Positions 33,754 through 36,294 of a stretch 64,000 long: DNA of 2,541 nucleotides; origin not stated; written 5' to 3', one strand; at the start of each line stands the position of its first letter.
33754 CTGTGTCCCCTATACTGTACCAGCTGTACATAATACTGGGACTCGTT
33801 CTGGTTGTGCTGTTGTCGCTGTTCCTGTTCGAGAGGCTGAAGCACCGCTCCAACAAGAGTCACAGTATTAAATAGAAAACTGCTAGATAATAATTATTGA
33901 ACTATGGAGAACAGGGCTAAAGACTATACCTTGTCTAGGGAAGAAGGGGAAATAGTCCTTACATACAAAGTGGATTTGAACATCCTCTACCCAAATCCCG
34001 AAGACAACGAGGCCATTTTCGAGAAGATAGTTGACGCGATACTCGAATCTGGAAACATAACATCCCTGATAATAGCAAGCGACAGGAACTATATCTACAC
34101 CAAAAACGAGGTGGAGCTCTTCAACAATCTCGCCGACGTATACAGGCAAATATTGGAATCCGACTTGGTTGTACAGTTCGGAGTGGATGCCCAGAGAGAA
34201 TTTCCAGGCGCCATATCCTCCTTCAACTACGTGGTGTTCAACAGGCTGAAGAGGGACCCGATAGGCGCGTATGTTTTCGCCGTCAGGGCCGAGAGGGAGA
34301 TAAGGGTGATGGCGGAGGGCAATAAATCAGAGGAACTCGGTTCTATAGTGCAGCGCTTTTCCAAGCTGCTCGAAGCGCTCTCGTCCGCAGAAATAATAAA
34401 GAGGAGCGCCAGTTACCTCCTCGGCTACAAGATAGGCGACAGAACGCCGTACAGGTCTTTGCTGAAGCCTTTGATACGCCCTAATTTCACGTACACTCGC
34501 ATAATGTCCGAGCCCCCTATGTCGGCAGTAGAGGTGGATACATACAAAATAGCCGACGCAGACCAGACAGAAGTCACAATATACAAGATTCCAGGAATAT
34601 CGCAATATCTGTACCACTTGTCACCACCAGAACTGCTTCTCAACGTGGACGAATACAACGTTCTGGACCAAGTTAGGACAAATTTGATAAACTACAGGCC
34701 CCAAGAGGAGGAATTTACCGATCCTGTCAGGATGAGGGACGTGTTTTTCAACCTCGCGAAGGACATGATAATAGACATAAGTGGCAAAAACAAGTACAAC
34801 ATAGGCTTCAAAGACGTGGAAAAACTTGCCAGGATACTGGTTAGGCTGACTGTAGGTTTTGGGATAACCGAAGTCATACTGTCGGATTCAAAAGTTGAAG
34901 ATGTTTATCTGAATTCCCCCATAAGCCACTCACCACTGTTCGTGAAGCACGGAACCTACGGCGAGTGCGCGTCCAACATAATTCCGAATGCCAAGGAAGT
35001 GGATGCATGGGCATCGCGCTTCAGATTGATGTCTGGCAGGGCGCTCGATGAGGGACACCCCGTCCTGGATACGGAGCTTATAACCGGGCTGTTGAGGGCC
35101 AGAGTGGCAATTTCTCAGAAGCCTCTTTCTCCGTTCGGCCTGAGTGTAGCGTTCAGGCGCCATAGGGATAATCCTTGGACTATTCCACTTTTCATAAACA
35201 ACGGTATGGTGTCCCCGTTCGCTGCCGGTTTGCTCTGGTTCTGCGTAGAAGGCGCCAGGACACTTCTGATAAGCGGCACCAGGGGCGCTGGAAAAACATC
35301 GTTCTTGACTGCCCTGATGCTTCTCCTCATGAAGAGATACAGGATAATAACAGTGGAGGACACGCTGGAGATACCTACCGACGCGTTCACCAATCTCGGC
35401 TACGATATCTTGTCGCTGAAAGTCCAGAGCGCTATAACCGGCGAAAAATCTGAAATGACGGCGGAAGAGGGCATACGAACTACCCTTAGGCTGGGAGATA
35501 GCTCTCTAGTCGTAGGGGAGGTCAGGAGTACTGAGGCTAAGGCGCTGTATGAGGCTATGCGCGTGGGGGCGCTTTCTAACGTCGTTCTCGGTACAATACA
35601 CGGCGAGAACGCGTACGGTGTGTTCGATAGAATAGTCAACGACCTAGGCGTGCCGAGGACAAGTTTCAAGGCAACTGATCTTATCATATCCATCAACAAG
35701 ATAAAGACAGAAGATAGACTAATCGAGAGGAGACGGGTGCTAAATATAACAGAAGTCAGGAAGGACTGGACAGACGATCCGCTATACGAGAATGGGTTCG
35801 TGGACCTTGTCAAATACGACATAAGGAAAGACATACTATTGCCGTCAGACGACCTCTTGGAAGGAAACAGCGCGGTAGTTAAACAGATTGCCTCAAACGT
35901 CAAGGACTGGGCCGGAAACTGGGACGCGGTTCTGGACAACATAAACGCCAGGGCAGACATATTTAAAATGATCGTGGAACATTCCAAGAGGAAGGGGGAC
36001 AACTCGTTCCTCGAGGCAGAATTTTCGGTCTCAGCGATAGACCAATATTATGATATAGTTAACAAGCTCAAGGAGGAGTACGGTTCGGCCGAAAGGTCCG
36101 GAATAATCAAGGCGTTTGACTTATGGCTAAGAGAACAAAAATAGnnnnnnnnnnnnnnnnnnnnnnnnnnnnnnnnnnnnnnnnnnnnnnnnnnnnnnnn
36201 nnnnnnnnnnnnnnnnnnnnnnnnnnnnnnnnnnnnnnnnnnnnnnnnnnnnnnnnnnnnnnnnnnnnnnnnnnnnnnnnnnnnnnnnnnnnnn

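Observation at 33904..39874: Type IV pilus-like locus: long FlaI/TadA-type ATPase, FlaJ/TadC-like platform and two convergent class III pilins, one with a LamG/ConA-like lectin domain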

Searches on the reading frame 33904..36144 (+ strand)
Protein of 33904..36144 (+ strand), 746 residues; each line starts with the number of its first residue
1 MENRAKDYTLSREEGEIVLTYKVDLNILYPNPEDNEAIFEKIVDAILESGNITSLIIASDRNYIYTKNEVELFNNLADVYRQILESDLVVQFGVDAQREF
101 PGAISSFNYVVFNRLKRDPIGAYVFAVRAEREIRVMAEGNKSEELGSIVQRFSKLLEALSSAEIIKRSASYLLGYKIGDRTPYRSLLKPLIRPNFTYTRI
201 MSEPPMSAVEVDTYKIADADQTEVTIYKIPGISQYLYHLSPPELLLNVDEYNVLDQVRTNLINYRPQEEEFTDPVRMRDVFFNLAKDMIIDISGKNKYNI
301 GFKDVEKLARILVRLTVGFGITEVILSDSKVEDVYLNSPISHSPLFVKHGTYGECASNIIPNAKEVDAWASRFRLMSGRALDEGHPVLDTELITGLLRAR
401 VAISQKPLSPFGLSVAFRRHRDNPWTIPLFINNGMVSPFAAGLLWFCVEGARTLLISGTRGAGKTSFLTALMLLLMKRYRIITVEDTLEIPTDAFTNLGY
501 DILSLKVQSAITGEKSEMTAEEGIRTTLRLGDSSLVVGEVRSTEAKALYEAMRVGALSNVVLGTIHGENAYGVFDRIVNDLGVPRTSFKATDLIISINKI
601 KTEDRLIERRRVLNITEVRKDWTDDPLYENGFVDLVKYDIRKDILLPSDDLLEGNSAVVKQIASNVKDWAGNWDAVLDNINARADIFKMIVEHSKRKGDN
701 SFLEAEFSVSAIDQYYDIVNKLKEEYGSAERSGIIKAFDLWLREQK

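Call 3: search_protein_families(library=pfam, proteins=[window:33904-36144:+], max_evalue=0.1)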
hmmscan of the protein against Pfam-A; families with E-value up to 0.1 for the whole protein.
window:33904-36144:+ (746 aa): 8 families
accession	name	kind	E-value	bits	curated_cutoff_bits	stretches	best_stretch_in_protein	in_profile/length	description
PF00437.27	T2SSE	-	1.4e-20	73.8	24.9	1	357-591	48-268/370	Type II/IV secretion system protein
PF20720.3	nSTAND3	-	0.00011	22.4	27.2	1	450-488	16-55/155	Novel STAND NTPase 3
PF13555.12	AAA_29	-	0.0066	16.6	27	1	453-478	24-49/61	P-loop containing region of AAA domain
PF13476.12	AAA_23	-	0.0081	17.3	27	0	454-481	22-49/201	AAA domain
PF01580.24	FtsK_SpoIIIE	-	0.0091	15.9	24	0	452-478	40-66/221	FtsK/SpoIIIE family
PF04851.21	ResIII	-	0.046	14.1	22.5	0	449-498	21-73/164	Type III restriction enzyme, res subunit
PF13173.12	AAA_14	-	0.06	13.8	27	0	452-489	3-42/129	AAA domain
PF25199.1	nSTAND_NTPase5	-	0.065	13.5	34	0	450-495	40-87/145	Novel STAND NTPase 5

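Call 4: search_protein_families(library=ncbifam, proteins=[window:33904-36144:+], max_evalue=0.1)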
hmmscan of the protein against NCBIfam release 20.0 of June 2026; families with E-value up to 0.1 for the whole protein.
window:33904-36144:+ (746 aa): 17 families
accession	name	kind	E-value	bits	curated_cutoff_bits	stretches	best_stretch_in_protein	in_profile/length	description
NF058587.1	archaellum_moto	equivalog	5.9e-37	127.6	550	1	285-693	113-502/527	archaellum flagellar ATPase motor FlaI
TIGR03819.1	heli_sec_ATPase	hypoth_equivalog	7.6e-34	117.4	373.15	1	296-577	29-297/340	TadA family conjugal transfer-associated ATPase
NF053672.1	bindosome_BasE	exception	1.9e-23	83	1000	1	212-694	42-493/512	bindosome assembly system ATPase subunit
TIGR02782.1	TrbB_P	equivalog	9.4e-16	58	304.55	1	324-618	16-293/303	P-type conjugative transfer ATPase TrbB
TIGR02788.1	VirB11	equivalog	3.7e-15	55.7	249.95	1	444-579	137-264/308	P-type DNA transfer ATPase VirB11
NF041000.1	ATPase_ComGA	equivalog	1e-14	54.2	300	1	454-598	131-262/267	competence type IV pilus ATPase ComGA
NF010425.0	PRK13851.1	equivalog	6.7e-11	41.7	461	1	443-577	154-280/344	type IV secretion system protein VirB11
NF010469.0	PRK13894.1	subfamily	9.7e-10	38.3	508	1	377-581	78-268/320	conjugal transfer ATPase TrbB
NF010475.0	PRK13900.1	equivalog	9.9e-10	38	389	1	447-568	156-270/333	type IV secretion system ATPase VirB11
TIGR02533.1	type_II_gspE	equivalog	6.9e-08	31.6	630.25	1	454-583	246-361/486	type II secretion system ATPase GspE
NF010407.0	PRK13833.1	subfamily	1.7e-07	31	499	1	324-606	24-294/323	conjugal transfer protein TrbB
TIGR01420.1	pilT_fam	subfamily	5.3e-07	29.2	319.1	1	454-579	125-241/343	PilT/PilU family type 4a pilus ATPase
NF053534.1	T4PilAsmATPsTfpB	equivalog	1.1e-06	27.4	850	1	454-593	339-464/584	type IV pilus assembly ATPase TfpB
TIGR02538.1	type_IV_pilB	equivalog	5.6e-06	25.2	675.65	1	454-589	319-440/564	type IV-A pilus assembly ATPase PilB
NF007755.0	PRK10436.1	equivalog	2e-05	23.4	617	1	454-588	222-342/465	type II secretion system protein GspE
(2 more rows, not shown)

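Call 6: find_homologous_proteins(query=window:33904-36144:+)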
Query window:33904-36144:+ (746 aa): 966 proteins with E <= 0.001 among 8000 candidates; the best 120 are listed.
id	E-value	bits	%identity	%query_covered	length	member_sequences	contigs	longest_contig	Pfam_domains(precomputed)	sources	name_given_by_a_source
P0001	0.0e+0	1654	100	100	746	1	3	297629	PF00437.27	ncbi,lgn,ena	-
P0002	0.0e+0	1458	86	100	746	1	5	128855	PF00437.27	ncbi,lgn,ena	-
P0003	0.0e+0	1458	86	100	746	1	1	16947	PF00437.27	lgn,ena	-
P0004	0.0e+0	1457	86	100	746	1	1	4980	PF00437.27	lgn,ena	-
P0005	0.0e+0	1283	74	100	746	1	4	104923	PF00437.27,PF20720.4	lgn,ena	-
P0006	0.0e+0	1281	74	100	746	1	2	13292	PF00437.27,PF20720.4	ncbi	-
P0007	0.0e+0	1280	74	100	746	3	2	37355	PF00437.27,PF20720.4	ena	-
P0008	0.0e+0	1279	74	100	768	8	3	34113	PF00437.27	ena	-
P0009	0.0e+0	1279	74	100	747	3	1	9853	PF00437.27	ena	-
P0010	0.0e+0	1278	75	100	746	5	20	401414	PF00437.27,PF20720.4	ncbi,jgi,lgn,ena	jgi:type IV secretory pathway ATPase VirB11/archaellum biosynthesis ATPase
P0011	0.0e+0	1278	75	100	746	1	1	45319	PF00437.27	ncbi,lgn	-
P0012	0.0e+0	1275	74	100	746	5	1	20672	PF00437.27,PF20720.4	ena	-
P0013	0.0e+0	1273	74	100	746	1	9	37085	PF00437.27,PF20720.4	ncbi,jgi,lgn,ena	jgi:type IV secretory pathway ATPase VirB11/archaellum biosynthesis ATPase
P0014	0.0e+0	1273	74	100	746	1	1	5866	PF00437.27,PF20720.4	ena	-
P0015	0.0e+0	1272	74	100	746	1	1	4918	PF00437.27,PF20720.4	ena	-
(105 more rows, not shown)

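Call 7: find_encoding_contigs(protein=window:33904-36144:+, flank=10000, max_places=4)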
Protein window:33904-36144:+ (746 aa): 7 contigs read that carry it; 4 places shown.
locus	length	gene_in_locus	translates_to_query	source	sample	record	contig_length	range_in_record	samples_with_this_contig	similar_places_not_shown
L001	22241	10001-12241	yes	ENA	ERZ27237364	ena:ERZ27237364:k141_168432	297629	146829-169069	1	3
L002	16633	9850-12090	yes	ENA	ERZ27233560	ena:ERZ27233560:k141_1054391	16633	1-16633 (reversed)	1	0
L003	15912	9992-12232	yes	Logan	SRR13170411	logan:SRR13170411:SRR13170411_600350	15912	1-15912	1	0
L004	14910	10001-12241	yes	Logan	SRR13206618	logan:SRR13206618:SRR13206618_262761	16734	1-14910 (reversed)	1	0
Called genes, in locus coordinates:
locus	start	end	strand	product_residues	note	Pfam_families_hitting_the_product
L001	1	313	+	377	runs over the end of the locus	-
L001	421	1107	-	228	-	PF00121:TIM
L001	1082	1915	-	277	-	PF00480:ROK, PF02685:Glucokinase (weak)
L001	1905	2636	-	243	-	PF01791:DeoC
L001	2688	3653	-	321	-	PF00294:PfkB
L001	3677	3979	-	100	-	PF01920:Prefoldin_2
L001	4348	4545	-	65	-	PF01780:Ribosomal_L37ae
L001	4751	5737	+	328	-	PF24034:DUF7343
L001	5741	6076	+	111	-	PF01870:Hjc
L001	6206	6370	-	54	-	PF03911:Sec61_beta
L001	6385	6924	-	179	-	PF14512:TM1586_NiRdase (weak), PF00881:Nitroreductase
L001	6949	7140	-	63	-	PF01667:Ribosomal_S27e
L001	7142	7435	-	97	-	PF00935:Ribosomal_L44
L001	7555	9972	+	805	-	PF00082:Peptidase_S8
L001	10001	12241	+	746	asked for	PF00437:T2SSE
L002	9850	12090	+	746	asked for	PF00437:T2SSE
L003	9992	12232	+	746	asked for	PF00437:T2SSE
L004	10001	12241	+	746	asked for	PF00437:T2SSE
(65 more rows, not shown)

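Call 17: search_solved_structures(query=window:33904-36144:+, max_evalue=0.001)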
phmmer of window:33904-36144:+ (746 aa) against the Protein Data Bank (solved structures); distinct sequences matched with E-value up to 0.001: 17.
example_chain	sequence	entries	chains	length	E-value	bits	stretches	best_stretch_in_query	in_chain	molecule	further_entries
2oap_1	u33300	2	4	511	1.6e-25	92.8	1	297-643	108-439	Type II secretion system protein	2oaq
8rkd_E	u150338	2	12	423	5.1e-17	64.7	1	286-618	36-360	Pilus assembly ATPase CpaF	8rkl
8rjf_A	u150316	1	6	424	5.2e-17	64.7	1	286-618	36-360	Pilus assembly ATPase CpaF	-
9e24_A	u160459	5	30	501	8.6e-17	63.9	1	286-618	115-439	CpaF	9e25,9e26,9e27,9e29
4ii7_A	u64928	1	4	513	1.3e-14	56.7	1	316-644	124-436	FlaI ATPase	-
4ihq_A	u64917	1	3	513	8.8e-14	54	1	316-644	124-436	FlaI ATPase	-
6bge_A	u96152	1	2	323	2.5e-06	29.3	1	450-579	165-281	VirB11-like protein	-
1g6o_A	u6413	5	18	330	2.6e-06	29.3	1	450-579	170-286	CAG-ALPHA | virB11 homolog | Cag-alfa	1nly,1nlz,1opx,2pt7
2eyu_A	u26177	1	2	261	1.3e-05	27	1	444-580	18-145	twitching motility protein PilT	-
2gsz_A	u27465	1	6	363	1.6e-05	26.7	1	443-580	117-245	twitching motility protein PilT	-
2ewv_A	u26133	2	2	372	1.7e-05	26.6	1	443-580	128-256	twitching motility protein PilT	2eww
4pht_A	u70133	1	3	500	2.3e-05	26.1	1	453-584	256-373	General secretory pathway protein E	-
1p9r_A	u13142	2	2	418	6e-05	24.8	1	453-584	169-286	General secretion pathway protein E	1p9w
4ksr_A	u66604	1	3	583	0.0001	24.1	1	453-584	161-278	Type II secretion system protein E, Hemolysin-coregulated protein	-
4kss_A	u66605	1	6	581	0.00011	24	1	453-584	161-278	Type II secretion system protein E, hemolysin-coregulated protein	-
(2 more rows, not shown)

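Call 19: find_related_loci(query=A3, collection=genome_contigs, flank=8000)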
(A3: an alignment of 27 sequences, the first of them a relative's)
Query A3 (746 aa) in genome_contigs; peptide patterns used: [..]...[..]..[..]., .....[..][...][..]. (x = any residue, [..] = any of these).
599 stretches matched a pattern (row limit reached: there are more); 590 encode a relative of the query (tblastn E <= 1e-3); the best 80 are kept; 80 distinct loci.
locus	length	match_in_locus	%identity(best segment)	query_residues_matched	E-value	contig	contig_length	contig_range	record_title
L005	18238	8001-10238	75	1-746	0e+0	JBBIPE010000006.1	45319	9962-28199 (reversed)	MAG: archaeon isolate QH1S170213_bin_296 NODE_42_length_45319_cov_14.3993, whole genome shotgun sequence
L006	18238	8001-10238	74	1-746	0e+0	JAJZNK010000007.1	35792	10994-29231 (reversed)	MAG: Nanoarchaeota archaeon isolate MAS3.bin90 NODE_2165_length_35792_cov_1.674471, whole genome shotgun sequence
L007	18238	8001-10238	73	1-746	0e+0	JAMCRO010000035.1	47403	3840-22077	MAG: Candidatus Parvarchaeota archaeon isolate FK_Sedi_A_Bin.253 NODE_1354_length_47403_cov_3.81494, whole genome shotgu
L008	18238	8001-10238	73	1-746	0e+0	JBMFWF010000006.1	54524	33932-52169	MAG: Candidatus Parvarchaeum sp. isolate KM4364-11 NODE_6_length_54524_cov_19.979540, whole genome shotgun sequence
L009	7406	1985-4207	74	1-741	0e+0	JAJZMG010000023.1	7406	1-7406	MAG: Nanoarchaeota archaeon isolate MAS3.bin171 NODE_20071_length_7406_cov_9.309933, whole genome shotgun sequence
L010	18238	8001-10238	73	1-746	0e+0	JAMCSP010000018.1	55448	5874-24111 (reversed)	MAG: Candidatus Parvarchaeota archaeon isolate FK_Sedi_A_Bin.205 NODE_981_length_55448_cov_10.5972, whole genome shotgun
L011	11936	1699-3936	67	1-746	0e+0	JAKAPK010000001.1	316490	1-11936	MAG: Nanoarchaeota archaeon isolate YF1.bin65 NODE_9_length_316490_cov_7.212297, whole genome shotgun sequence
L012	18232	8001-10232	51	1-745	0e+0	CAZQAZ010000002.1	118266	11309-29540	MAG TPA_asm: Candidatus Woesearchaeota archaeon isolate SRP141559_co1_251 genome assembly, contig: NODE_21_length_118266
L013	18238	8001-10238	51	8-745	0e+0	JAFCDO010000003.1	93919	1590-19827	Candidatus Parvarchaeota archaeon isolate Meg19_1012_Bin_507 Meg19_1012_Bin_507_scaffold_703, whole genome shotgun seque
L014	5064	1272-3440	51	27-745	0e+0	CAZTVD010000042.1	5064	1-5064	MAG TPA_asm: Candidatus Woesearchaeota archaeon isolate binchicken_co19_16 genome assembly, contig: NODE_29468_length_50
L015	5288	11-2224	48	12-745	0e+0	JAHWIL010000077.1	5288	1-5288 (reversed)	MAG: Candidatus Woesearchaeota archaeon isolate YT1_286 k127_39070432, whole genome shotgun sequence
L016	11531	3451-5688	46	2-742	0e+0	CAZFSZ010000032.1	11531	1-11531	MAG TPA_asm: uncultured Methanosarcinales archaeon isolate SRP141376_co2_190 genome assembly, contig: NODE_10751_length_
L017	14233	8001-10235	46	5-745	0e+0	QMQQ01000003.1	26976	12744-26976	MAG: Candidatus Woesearchaeota archaeon isolate B54_G15 B54_Guay15_scaffold_00150, whole genome shotgun sequence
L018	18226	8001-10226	46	8-743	0e+0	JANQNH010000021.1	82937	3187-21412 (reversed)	MAG: Candidatus Nanoarchaeia archaeon isolate PL23a_bin.24 k99_2450632, whole genome shotgun sequence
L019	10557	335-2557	47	8-743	0e+0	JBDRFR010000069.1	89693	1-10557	MAG: Nanoarchaeota archaeon isolate MEGAHIT-group-1.382 k141_194738, whole genome shotgun sequence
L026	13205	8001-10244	47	2-741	0e+0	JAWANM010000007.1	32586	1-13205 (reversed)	MAG: Candidatus Pacearchaeota archaeon isolate SRBZ-2_201901_bins_215 SRBZ-2_201901_bins_215_scaffold_7, whole genome sh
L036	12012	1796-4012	46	4-743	0e+0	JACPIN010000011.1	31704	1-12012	MAG: Candidatus Woesearchaeota archaeon isolate NC_groundwater_441_Ag_B-0.1um_35_15 GD18-4_B1_scaffold_948601, whole gen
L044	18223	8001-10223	46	8-744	0e+0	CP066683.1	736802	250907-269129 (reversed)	MAG: Candidatus Woesearchaeota archaeon isolate NC_groundwater_85_Ag_S-0.1um_31_13 chromosome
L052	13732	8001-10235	45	8-745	0e+0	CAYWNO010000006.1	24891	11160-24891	MAG TPA_asm: uncultured Methanosarcinales archaeon isolate SRP178908_co1_9 genome assembly, contig: NODE_1213_length_248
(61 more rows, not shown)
